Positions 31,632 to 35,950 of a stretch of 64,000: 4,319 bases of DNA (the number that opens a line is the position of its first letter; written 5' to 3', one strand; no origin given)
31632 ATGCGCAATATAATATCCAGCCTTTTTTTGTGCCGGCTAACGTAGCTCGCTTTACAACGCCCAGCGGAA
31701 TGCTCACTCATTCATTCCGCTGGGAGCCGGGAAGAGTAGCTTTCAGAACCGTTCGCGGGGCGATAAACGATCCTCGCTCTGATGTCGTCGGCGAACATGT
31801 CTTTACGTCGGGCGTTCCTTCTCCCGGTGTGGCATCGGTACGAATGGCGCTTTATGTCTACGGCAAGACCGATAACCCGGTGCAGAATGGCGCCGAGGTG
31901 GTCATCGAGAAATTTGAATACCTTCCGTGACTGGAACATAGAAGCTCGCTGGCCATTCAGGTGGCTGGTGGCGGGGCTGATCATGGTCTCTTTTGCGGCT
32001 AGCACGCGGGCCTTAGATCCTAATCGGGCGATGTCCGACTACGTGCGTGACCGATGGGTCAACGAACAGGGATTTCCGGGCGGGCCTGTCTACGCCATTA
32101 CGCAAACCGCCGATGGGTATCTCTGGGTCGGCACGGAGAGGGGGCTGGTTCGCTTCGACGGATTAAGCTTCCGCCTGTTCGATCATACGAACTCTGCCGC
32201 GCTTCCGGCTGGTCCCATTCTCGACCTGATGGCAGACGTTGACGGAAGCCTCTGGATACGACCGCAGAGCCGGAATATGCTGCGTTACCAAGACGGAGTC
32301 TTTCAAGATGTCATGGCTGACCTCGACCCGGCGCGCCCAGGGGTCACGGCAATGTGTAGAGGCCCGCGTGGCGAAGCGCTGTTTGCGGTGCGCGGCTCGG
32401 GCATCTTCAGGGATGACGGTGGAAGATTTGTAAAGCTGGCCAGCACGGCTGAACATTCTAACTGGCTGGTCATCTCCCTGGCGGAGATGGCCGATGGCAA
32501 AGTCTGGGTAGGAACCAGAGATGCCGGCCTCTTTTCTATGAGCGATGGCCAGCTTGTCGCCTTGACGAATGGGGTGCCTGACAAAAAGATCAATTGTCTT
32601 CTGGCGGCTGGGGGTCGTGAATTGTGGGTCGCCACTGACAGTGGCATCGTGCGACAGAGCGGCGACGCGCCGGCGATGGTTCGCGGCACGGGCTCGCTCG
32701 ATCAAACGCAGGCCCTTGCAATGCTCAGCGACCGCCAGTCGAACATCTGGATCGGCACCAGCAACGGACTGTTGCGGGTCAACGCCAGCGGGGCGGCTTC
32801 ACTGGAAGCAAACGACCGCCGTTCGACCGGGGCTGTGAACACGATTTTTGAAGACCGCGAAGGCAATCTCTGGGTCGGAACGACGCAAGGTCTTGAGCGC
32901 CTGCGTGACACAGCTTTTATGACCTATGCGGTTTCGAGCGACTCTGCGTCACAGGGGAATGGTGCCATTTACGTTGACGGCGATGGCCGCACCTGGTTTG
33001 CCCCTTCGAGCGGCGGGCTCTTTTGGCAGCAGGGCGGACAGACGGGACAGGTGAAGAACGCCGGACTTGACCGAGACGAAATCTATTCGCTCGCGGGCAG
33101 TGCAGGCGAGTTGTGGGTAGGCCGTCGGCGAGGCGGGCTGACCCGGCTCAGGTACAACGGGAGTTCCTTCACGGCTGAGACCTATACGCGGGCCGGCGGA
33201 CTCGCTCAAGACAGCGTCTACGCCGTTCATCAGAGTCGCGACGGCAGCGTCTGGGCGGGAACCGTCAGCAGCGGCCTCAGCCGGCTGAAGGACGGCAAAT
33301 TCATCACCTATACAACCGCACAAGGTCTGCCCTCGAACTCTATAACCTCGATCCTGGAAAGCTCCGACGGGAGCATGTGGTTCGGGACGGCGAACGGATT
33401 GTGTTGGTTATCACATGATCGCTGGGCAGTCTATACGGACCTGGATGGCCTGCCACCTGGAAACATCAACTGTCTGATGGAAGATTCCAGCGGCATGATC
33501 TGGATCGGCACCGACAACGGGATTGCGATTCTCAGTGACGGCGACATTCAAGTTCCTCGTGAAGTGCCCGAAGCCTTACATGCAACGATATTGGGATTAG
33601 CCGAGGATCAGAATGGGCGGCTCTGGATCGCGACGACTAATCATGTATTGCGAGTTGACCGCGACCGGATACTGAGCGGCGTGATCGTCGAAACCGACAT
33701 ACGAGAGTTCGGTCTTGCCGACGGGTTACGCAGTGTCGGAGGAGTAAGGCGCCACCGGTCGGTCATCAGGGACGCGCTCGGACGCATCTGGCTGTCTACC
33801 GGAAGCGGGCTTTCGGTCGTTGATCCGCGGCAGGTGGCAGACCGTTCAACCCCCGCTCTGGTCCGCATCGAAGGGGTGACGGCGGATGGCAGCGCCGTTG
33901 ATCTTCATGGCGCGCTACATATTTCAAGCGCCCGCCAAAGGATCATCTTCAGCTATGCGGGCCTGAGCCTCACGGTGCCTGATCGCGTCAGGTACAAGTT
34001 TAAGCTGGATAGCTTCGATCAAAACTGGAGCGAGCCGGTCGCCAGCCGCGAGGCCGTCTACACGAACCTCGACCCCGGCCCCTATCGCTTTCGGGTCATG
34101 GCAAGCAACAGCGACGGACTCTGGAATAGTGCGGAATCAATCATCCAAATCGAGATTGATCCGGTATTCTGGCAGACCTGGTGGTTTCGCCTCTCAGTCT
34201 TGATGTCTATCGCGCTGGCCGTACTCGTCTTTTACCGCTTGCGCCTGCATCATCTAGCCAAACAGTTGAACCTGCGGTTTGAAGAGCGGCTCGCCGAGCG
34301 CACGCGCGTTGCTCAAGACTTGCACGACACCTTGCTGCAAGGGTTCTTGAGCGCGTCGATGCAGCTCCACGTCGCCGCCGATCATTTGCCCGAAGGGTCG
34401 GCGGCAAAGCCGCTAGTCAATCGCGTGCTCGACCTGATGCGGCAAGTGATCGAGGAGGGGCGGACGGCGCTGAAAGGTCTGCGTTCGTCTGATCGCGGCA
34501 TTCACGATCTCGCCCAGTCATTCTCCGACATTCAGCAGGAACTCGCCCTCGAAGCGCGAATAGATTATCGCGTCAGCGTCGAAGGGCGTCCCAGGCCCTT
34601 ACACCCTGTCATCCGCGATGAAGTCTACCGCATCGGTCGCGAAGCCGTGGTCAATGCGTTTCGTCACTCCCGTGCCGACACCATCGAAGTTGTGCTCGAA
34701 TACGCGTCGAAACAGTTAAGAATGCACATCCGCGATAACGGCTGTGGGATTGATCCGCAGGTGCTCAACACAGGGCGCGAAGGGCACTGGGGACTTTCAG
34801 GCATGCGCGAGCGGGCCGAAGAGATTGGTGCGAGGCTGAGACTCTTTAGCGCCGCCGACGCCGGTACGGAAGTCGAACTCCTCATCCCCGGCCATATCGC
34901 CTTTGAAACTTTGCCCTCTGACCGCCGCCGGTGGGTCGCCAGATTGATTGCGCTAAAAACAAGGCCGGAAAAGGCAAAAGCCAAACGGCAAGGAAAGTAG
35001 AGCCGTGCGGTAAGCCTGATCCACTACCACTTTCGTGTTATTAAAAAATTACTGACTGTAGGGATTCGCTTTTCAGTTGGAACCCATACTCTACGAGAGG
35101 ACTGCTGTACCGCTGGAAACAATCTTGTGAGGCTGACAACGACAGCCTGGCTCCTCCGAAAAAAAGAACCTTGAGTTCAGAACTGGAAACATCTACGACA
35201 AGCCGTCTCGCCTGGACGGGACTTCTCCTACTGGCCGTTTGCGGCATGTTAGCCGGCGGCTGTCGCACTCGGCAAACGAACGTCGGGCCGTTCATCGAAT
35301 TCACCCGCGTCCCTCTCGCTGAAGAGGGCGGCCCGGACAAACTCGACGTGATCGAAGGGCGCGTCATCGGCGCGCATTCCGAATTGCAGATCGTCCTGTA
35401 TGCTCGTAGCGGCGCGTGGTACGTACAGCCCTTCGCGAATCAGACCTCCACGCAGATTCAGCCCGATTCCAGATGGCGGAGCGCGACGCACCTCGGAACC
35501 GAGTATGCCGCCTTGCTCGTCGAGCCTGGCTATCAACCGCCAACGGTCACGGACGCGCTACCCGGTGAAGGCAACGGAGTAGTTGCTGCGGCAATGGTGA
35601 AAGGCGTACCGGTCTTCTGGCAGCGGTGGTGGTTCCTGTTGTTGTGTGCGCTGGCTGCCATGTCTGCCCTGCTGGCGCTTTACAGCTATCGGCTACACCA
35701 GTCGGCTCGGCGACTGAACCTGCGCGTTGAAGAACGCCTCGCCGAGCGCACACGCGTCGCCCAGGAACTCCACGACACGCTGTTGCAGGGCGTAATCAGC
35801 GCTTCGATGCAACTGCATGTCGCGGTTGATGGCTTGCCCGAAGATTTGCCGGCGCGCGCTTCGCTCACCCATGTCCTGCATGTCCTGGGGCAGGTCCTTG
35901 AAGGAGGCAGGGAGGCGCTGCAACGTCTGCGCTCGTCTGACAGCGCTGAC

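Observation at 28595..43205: Dispersed family of structured intergenic elements with at least six same-orientation copies in 15 kb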

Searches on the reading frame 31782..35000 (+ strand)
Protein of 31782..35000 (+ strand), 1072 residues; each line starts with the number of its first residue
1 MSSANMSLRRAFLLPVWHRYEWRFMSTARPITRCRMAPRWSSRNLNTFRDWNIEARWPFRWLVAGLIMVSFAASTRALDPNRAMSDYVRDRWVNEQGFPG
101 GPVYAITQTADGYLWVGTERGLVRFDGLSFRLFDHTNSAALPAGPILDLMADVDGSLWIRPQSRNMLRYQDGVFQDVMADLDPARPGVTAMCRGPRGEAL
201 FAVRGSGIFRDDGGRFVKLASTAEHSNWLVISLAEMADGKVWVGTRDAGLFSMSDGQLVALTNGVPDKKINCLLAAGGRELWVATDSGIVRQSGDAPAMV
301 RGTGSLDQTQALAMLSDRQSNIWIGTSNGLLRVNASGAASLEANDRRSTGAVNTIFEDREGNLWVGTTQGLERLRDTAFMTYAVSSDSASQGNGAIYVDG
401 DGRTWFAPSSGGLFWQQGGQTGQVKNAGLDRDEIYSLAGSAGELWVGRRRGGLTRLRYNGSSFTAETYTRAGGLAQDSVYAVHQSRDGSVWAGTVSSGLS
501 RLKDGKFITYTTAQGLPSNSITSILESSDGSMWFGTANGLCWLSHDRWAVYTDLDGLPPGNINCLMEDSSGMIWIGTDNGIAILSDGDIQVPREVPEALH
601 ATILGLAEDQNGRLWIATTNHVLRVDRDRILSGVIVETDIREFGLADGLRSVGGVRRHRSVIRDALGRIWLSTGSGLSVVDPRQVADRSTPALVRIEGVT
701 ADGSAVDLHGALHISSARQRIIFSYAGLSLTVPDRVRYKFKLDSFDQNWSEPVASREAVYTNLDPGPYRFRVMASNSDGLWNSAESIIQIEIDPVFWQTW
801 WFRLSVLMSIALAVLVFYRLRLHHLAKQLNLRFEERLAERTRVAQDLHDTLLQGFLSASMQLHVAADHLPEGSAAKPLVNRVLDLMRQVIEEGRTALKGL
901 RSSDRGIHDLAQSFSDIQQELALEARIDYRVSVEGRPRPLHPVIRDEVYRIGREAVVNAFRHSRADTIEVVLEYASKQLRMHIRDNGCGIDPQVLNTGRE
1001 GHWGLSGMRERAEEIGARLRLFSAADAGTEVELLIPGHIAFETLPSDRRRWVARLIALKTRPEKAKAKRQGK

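Call 9: search_protein_families(library=pfam, proteins=[window:31782-35000:+])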
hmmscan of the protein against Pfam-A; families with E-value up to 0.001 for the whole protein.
window:31782-35000:+ (1072 aa): 7 families
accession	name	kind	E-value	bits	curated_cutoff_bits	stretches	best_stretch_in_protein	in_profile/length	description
PF07494.17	Reg_prop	-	1.8e-47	153.7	20.4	4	515-538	1-24/24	Two component regulator propeller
PF07495.19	Y_Y_Y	-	1.1e-15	57.7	26.6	1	733-792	5-64/65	Y_Y_Y domain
PF02518.31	HATPase_c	-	1.3e-12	48.6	26.4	1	946-1036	4-108/111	Histidine kinase-, DNA gyrase B-, and HSP90-like ATPase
PF07730.19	HisKA_3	-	5.3e-12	46.6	24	1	839-904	1-67/68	Histidine kinase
PF16819.11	DUF5074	-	3.3e-07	30.1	27.2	0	574-688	112-203/353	Domain of unknown function (DUF5074)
PF13581.12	HATPase_c_2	-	0.0001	22.7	27.4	1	945-1005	29-102/127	Histidine kinase-like ATPase domain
PF24684.1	Vgb_lyase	-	0.00053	19.3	50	0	477-537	13-73/290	Virginiamycin B lyase family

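Call 44: search_protein_families(library=ncbifam, proteins=[window:31983-35000:+], max_evalue=0.001)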
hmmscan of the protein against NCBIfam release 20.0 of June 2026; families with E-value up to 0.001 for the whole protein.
window:31983-35000:+ (1005 aa): 11 families
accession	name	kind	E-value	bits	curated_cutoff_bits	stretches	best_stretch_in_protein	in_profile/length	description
NF047786.1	his_kin_MadS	equivalog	5.7e-24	85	500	1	771-969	229-434/434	MadS family sensor histidine kinase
NF008184.0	PRK10935.1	equivalog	5.2e-22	78.2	553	1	770-969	361-558/565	nitrate/nitrite two-component system sensor histidine kinase NarQ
NF052531.1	Strep_LiaS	equivalog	1.8e-21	76.8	450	1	771-969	131-326/328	envelope stress sensor histidine kinase LiaS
NF052443.1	SensHisKinMctS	equivalog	1e-20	73.6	700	1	760-972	237-450/457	two-component system sensor histidine kinase MctS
NF052228.1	T9SS_PorZ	equivalog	1.9e-20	72.9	260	1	485-524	524-563/757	type IX secretion system anionic LPS delivery protein PorZ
NF007896.0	PRK10600.1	equivalog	7e-18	64.6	578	1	771-968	389-583/598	nitrate/nitrite two-component system sensor histidine kinase NarX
NF008649.0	PRK11644.1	equivalog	1e-17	64.1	408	1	754-970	288-496/499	signal transduction histidine-protein kinase/phosphatase UhpB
NF047322.1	HK_morpho_MacS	equivalog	6.9e-16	58.4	300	1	741-969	152-367/367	MacS family sensor histidine kinase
NF040691.1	MtrAB_MtrB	equivalog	3.5e-05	23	450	1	834-927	342-434/507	MtrAB system histidine kinase MtrB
TIGR02966.1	phoR_proteo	equivalog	0.00058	19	334.2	1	843-929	198-279/333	phosphate regulon sensor histidine kinase PhoR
NF008298.1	PRK11086.1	subfamily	0.001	17.6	520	0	890-969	436-524/529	DcuS/MalK family sensor histidine kinase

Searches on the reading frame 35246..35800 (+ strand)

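Call 65: search_protein_families(library=pfam, max_evalue=1, proteins=[window:35246-35800:+])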
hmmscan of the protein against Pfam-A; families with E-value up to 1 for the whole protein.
window:35246-35800:+ (185 aa): 3 families
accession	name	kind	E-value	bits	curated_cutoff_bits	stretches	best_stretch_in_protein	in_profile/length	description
PF07730.19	HisKA_3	-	0.001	20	24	1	167-183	1-17/68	Histidine kinase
PF21944.1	Hemotin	-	0.22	11.7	27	1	130-164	5-40/74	Hemotin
PF10003.15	DUF2244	-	0.56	10.4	27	0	112-160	19-67/138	Integral membrane protein (DUF2244)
